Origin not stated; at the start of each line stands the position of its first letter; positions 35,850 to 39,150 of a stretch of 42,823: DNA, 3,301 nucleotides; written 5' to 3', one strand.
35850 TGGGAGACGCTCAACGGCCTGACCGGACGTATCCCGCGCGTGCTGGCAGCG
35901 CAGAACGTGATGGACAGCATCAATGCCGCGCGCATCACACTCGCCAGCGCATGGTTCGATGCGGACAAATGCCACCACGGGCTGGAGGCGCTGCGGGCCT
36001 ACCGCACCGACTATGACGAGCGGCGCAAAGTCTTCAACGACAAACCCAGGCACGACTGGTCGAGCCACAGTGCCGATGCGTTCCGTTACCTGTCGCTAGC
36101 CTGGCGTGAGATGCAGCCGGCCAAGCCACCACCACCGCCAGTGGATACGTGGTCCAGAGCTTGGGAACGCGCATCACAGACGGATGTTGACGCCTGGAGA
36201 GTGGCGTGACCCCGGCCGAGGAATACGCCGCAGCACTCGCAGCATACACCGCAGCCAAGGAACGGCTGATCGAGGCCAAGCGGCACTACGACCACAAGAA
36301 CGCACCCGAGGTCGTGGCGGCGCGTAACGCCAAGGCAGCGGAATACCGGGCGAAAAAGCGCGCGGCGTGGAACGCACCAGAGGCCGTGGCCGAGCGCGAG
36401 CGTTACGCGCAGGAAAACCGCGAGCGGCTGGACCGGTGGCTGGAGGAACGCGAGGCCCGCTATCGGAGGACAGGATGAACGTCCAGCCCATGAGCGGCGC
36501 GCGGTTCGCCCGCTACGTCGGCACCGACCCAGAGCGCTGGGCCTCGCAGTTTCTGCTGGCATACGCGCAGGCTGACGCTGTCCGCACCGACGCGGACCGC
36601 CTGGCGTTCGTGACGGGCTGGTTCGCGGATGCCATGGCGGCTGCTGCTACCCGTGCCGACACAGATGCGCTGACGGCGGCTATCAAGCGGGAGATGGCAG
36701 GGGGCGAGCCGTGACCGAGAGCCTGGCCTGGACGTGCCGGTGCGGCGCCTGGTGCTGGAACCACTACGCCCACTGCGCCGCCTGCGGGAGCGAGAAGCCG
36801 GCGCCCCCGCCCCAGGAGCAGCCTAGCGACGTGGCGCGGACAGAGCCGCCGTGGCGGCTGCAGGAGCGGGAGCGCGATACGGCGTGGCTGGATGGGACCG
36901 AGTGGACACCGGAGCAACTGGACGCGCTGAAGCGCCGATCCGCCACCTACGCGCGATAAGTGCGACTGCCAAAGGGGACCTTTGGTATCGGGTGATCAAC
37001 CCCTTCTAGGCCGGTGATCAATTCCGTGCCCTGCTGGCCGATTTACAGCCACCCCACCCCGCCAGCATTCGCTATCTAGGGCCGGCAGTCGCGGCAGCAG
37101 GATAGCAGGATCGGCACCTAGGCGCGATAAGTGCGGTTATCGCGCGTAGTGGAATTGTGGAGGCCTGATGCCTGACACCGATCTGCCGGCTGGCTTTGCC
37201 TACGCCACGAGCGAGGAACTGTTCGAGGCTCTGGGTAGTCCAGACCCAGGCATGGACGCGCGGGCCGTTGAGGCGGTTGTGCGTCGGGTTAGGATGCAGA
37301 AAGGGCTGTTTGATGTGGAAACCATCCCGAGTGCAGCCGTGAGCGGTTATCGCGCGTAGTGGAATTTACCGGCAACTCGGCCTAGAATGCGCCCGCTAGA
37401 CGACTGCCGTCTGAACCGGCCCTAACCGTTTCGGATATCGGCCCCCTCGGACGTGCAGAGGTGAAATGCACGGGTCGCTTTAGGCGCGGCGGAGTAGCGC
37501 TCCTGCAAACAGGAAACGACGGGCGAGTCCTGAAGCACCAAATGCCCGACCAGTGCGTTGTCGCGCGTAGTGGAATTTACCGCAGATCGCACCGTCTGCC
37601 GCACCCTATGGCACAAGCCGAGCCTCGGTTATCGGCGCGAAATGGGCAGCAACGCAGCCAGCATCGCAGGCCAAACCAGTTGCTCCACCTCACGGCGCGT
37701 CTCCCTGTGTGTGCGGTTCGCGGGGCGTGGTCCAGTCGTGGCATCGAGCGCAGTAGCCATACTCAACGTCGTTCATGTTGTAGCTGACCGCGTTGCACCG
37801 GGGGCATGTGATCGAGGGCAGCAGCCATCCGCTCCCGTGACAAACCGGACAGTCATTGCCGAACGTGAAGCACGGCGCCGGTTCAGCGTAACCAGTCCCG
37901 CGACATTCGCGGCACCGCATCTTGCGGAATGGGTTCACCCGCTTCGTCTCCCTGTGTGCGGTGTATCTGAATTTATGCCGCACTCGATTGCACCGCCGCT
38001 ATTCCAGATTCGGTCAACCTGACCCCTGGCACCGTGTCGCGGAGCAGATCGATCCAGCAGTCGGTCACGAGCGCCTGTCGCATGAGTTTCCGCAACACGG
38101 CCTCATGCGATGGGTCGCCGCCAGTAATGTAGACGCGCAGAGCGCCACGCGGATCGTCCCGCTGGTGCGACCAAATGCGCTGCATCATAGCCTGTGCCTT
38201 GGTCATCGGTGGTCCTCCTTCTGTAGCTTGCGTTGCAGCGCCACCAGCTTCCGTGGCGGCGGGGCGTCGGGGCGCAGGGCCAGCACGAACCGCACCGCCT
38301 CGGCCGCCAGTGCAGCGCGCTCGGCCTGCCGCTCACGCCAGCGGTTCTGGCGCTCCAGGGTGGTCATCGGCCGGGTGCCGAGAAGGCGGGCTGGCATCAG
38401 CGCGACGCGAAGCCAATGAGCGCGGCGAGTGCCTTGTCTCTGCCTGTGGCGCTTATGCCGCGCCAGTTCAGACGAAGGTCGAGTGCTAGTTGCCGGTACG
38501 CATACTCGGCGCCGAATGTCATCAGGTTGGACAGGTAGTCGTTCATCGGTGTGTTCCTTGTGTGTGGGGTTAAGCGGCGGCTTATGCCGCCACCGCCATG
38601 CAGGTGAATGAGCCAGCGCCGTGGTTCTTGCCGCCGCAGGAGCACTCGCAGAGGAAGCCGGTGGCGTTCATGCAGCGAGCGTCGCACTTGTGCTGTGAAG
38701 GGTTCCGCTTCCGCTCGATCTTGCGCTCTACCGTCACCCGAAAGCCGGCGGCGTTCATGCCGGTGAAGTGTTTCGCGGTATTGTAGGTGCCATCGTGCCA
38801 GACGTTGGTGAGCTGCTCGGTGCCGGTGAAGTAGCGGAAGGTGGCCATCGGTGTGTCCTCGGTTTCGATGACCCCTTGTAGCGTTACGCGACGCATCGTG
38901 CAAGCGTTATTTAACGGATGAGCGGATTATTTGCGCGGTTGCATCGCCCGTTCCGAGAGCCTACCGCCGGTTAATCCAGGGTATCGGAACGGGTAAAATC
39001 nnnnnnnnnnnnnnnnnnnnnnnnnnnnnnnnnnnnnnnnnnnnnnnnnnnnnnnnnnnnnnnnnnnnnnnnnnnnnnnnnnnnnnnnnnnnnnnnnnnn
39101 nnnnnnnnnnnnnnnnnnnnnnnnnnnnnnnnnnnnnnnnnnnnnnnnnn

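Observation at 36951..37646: Three exact 17-24-bp direct repeats spaced 210 and 211 bp apart in the non-coding tract after the terminase operon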

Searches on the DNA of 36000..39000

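Call 23: search_rna_families(source=window, start=36000, end=39000, threshold=evalue, max_evalue=10)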
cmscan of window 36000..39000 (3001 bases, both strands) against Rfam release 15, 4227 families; matches with E-value up to 10: 3.
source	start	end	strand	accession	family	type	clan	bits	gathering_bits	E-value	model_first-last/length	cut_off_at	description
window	36212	36295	-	RF03985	mir-9250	Gene; miRNA;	-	21.8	90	1.5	1-63/63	no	mir-9250 microRNA precursor family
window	36581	36616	-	RF01333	CRISPR-DR20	Gene; CRISPR;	-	16.4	42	8.9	1-36/36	no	CRISPR RNA direct repeat element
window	37280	37315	+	RF01625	ceN28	Gene; snRNA; snoRNA; CD-box;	-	16.2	70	8.5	1-88/88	no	Caenorhabditis snoRNA ceN28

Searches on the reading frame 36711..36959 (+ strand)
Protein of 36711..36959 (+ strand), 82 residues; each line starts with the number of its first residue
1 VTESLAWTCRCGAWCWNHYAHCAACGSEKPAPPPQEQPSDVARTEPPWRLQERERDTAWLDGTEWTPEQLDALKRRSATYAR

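Call 9: search_protein_families(library=pfam, proteins=[window:36711-36959:+], max_evalue=0.01)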
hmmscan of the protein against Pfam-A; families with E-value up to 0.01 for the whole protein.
window:36711-36959:+ (82 aa): 0 families

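Call 19: search_protein_families(library=phrogs, proteins=[window:36711-36959:+], max_evalue=0.01)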
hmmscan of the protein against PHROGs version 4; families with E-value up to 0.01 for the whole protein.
window:36711-36959:+ (82 aa): 0 families

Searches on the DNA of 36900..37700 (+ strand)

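Call 8: search_dna_similar(query=window:36900-37700:+, collection=phages, mode=distant, max_rows=30)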
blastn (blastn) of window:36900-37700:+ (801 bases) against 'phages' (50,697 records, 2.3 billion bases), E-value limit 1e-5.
No match.

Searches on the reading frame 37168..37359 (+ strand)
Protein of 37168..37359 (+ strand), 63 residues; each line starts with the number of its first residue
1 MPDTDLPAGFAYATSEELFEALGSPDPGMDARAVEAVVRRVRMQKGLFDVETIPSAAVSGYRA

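Call 9: search_protein_families(library=pfam, proteins=[window:37168-37359:+], max_evalue=0.01)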
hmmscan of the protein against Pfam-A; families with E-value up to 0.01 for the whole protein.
window:37168-37359:+ (63 aa): 0 families

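Call 19: search_protein_families(library=phrogs, proteins=[window:37168-37359:+], max_evalue=0.01)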
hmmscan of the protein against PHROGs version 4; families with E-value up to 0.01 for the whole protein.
window:37168-37359:+ (63 aa): 0 families

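Call 81: find_homologous_proteins(query=window:37168-37356:+, max_evalue=0.001)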
Query window:37168-37356:+ (63 aa): 1 proteins with E <= 0.001 among 2 candidates.
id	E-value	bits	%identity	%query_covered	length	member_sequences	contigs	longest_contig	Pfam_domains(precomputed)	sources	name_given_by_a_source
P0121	6.0e-32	125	98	100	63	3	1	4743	-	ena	-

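Call 82: find_encoding_contigs(protein=P0121, flank=5000, max_places=4)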
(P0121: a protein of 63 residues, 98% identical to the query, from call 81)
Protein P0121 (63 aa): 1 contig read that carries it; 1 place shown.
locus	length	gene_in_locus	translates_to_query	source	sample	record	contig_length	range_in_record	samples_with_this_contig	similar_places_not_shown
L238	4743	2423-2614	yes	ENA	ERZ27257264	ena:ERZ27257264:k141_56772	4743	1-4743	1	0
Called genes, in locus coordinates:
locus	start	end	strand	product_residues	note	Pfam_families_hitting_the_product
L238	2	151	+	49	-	?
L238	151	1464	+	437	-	PF03237:Terminase_6N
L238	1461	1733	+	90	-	-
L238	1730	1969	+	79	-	-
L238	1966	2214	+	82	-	-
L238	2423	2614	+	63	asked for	-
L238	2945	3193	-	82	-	-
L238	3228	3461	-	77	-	-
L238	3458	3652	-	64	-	-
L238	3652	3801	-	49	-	-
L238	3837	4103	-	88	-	-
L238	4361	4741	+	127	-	?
